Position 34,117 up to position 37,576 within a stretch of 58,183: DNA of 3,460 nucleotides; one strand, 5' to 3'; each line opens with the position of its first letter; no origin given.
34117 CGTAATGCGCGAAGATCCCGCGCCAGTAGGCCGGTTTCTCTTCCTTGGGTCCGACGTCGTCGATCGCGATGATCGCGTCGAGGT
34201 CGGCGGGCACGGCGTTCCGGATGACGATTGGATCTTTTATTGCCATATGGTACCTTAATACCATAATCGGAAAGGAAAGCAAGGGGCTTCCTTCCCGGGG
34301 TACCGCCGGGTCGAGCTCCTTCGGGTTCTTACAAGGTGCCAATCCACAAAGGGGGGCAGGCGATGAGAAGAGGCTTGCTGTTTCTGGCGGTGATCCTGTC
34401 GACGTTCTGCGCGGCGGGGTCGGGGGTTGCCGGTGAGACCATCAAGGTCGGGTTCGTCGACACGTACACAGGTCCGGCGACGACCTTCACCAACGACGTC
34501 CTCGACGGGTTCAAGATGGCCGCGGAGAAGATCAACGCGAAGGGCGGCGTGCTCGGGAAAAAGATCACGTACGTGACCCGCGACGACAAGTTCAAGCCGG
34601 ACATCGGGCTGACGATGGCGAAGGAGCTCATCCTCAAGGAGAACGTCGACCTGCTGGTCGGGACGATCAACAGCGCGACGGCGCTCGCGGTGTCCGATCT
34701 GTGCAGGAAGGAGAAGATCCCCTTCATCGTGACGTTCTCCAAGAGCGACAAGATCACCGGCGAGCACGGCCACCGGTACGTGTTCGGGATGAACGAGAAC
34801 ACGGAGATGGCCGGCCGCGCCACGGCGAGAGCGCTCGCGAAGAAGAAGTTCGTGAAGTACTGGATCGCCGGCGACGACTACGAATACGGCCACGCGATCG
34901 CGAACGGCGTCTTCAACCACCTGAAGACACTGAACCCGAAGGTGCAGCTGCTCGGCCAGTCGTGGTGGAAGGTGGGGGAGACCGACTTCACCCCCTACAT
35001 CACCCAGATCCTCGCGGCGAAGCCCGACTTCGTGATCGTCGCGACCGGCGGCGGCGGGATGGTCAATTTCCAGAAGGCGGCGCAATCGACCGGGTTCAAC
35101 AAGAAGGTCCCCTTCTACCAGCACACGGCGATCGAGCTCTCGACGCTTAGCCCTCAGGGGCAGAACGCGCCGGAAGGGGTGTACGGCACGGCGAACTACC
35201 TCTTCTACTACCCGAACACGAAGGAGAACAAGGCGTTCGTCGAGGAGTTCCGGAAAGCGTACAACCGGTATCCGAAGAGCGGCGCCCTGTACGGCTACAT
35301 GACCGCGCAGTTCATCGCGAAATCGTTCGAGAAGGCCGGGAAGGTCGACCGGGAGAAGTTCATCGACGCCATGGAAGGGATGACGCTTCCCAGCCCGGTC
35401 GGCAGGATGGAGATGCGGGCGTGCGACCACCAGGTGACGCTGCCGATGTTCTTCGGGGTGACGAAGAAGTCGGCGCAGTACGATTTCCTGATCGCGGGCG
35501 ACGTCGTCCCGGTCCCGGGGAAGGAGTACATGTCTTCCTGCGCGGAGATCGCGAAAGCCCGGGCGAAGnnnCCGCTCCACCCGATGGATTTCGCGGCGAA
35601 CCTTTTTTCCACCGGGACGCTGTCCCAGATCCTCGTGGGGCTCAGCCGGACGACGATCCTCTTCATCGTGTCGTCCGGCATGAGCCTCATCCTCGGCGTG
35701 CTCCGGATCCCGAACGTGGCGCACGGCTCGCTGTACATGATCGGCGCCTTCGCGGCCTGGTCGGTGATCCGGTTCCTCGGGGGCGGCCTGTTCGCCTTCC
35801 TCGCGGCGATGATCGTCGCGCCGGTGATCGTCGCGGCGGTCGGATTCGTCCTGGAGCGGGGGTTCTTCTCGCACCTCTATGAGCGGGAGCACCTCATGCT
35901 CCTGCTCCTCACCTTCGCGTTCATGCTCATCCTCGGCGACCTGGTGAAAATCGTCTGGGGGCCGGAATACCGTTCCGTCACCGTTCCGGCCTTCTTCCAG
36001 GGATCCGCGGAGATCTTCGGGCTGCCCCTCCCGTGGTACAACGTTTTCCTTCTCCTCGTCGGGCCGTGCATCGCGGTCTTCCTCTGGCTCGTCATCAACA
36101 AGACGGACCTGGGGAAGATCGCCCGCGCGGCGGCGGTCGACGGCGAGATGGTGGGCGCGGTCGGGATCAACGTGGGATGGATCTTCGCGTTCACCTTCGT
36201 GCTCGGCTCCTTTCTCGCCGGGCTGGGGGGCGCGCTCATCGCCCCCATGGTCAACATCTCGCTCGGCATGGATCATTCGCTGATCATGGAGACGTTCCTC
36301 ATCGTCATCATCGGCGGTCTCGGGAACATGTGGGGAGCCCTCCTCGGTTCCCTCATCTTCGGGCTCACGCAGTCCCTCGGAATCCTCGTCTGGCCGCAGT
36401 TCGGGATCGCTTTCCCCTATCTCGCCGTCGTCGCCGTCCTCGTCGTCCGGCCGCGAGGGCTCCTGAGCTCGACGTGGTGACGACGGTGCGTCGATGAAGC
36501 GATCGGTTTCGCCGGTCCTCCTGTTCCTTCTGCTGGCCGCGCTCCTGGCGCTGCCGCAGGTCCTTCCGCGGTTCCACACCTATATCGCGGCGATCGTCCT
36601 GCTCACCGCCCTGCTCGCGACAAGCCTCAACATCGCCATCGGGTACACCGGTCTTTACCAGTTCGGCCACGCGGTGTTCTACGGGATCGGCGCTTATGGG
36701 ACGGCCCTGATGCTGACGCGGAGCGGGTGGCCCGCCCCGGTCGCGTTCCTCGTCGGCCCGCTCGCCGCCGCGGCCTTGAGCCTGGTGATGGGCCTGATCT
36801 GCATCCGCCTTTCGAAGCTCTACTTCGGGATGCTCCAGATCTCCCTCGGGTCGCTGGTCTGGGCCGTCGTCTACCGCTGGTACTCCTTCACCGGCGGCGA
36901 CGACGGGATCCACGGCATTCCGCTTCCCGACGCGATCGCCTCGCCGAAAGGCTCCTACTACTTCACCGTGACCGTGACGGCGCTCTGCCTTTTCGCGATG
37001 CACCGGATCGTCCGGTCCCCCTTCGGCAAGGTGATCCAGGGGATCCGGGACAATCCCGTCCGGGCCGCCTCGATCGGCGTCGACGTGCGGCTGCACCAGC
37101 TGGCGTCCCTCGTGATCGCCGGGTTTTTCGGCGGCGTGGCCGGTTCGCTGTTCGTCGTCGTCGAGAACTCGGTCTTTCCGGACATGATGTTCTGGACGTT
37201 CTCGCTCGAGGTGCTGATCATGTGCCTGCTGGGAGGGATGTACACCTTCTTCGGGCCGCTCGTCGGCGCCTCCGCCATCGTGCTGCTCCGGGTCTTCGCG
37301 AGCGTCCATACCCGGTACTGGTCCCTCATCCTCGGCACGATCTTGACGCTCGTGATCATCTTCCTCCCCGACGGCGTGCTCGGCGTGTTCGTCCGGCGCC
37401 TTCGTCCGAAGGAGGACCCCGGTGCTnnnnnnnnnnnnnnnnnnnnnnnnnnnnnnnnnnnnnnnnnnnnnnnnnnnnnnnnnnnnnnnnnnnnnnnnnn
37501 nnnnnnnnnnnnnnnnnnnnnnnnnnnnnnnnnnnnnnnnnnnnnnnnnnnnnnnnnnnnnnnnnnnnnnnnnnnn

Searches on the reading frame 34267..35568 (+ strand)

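Call 50: search_protein_families(library=pfam, proteins=[window:34267-35568:+], max_evalue=0.00001)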
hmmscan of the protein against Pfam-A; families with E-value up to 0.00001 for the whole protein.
window:34267-35568:+ (434 aa): 3 families
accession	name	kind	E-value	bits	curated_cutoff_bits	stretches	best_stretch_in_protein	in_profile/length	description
PF13458.12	Peripla_BP_6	-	3.3e-85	287.2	31.7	1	58-400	1-339/343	Periplasmic binding protein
PF13433.12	Peripla_BP_5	-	1e-34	120.6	27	1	59-423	1-359/363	Periplasmic binding protein domain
PF01094.35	ANF_receptor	-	4.6e-16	59.2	25.4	1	80-361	4-297/353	Receptor family ligand binding region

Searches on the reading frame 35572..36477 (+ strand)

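Call 50: search_protein_families(library=pfam, proteins=[window:35572-36477:+], max_evalue=0.00001)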
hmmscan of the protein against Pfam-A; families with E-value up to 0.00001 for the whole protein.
window:35572-36477:+ (302 aa): 1 family
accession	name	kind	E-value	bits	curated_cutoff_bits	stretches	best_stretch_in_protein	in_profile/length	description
PF02653.21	BPD_transp_2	-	4.4e-34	118.3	26.8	1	21-284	3-263/269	Branched-chain amino acid transport system / permease component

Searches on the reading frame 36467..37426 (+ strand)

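Call 50: search_protein_families(library=pfam, proteins=[window:36467-37426:+], max_evalue=0.00001)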
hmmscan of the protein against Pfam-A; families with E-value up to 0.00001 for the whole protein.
window:36467-37426:+ (320 aa): 1 family
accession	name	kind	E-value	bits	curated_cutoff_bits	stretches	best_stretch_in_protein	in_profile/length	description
PF02653.21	BPD_transp_2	-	3.8e-32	111.9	26.8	1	39-296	4-268/269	Branched-chain amino acid transport system / permease component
